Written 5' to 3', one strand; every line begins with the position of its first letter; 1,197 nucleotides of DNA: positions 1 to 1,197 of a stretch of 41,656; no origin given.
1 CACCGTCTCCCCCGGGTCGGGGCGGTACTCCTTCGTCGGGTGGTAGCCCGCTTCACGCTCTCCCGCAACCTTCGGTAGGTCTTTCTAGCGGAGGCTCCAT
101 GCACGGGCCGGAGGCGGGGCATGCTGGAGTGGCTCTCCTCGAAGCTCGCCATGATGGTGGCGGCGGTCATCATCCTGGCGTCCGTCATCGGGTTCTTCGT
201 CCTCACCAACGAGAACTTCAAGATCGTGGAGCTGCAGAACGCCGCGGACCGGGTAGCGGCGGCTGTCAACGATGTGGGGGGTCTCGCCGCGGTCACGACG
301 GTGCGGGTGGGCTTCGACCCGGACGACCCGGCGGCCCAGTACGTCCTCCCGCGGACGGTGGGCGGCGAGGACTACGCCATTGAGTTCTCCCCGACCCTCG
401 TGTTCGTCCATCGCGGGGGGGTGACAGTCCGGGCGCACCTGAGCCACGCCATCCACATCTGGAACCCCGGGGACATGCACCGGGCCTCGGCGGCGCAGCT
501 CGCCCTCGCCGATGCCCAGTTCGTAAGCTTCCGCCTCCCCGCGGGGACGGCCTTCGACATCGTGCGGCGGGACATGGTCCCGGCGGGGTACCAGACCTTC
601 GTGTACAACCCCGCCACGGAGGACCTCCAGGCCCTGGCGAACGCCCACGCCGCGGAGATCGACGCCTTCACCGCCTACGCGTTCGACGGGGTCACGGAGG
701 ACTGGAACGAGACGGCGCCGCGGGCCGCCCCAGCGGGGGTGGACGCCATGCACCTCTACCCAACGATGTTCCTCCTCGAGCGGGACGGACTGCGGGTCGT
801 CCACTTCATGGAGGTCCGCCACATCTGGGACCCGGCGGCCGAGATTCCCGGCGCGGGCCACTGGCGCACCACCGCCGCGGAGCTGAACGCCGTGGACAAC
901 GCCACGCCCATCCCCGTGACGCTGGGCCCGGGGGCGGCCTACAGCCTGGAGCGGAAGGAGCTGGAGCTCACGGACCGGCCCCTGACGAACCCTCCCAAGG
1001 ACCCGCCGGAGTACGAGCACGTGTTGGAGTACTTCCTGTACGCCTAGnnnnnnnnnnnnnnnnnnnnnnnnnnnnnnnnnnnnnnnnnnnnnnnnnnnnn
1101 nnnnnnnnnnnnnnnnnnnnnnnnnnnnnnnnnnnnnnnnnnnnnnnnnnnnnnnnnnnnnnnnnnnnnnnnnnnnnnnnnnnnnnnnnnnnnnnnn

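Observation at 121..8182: Six-gene cluster of pilin-like-headed proteins around a 1689-aa giant: candidate uncharacterised archaeal surface-filament/adhesion module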

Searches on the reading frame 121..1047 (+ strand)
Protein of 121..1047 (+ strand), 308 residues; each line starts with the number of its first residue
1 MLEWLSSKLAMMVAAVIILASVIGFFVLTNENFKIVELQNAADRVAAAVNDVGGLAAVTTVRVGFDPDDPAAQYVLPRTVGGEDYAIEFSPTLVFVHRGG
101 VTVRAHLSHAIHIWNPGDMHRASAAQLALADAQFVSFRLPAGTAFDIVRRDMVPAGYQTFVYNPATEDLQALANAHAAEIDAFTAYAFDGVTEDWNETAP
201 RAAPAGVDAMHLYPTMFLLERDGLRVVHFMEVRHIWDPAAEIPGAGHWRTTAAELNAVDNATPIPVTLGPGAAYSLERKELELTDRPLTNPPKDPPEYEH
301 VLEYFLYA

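Call 6: search_protein_families(library=pfam, proteins=[window:121-1047:+], max_evalue=1)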
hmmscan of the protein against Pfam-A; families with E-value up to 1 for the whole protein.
window:121-1047:+ (308 aa): 1 family
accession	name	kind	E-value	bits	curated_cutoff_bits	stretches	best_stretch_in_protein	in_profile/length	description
PF23928.1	DUF7266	-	0.036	14.2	27.6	1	39-107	52-110/145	Family of unknown function (DUF7266)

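Call 7: search_protein_families(library=ncbifam, proteins=[window:121-1047:+], max_evalue=1)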
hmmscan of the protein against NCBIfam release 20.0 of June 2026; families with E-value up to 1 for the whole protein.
window:121-1047:+ (308 aa): 4 families
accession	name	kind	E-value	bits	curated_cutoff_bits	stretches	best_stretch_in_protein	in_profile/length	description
NF004371.0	PRK05740.1-1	equivalog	0.011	15.8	109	1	6-46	13-53/126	preprotein translocase subunit SecE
NF001958.0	PRK00733.3-3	equivalog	0.013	13.9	1055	1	8-58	263-314/680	sodium-translocating pyrophosphatase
TIGR03374.1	ABALDH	equivalog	0.054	12.3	909.3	1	156-203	15-62/472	aminobutyraldehyde dehydrogenase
TIGR04205.1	classIII_w_PIP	hypoth_equivalog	0.057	13.5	65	1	6-29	6-29/67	class III signal peptide domain-containing protein, archaeosortase D/PIP-CTERM system-associated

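Call 8: find_encoding_contigs(protein=window:121-1047:+, flank=10000, max_places=6)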
Protein window:121-1047:+ (308 aa): 1 contig read that carries it; 1 place shown.
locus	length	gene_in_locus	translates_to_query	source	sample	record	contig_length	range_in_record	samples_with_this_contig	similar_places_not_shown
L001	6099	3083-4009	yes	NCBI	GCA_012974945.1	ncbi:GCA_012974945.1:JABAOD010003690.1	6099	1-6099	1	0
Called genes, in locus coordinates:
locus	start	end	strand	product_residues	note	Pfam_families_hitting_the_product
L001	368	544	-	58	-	-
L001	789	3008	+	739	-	PF00092:VWA, PF13768:VWA_3 (faint)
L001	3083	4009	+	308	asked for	-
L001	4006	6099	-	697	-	?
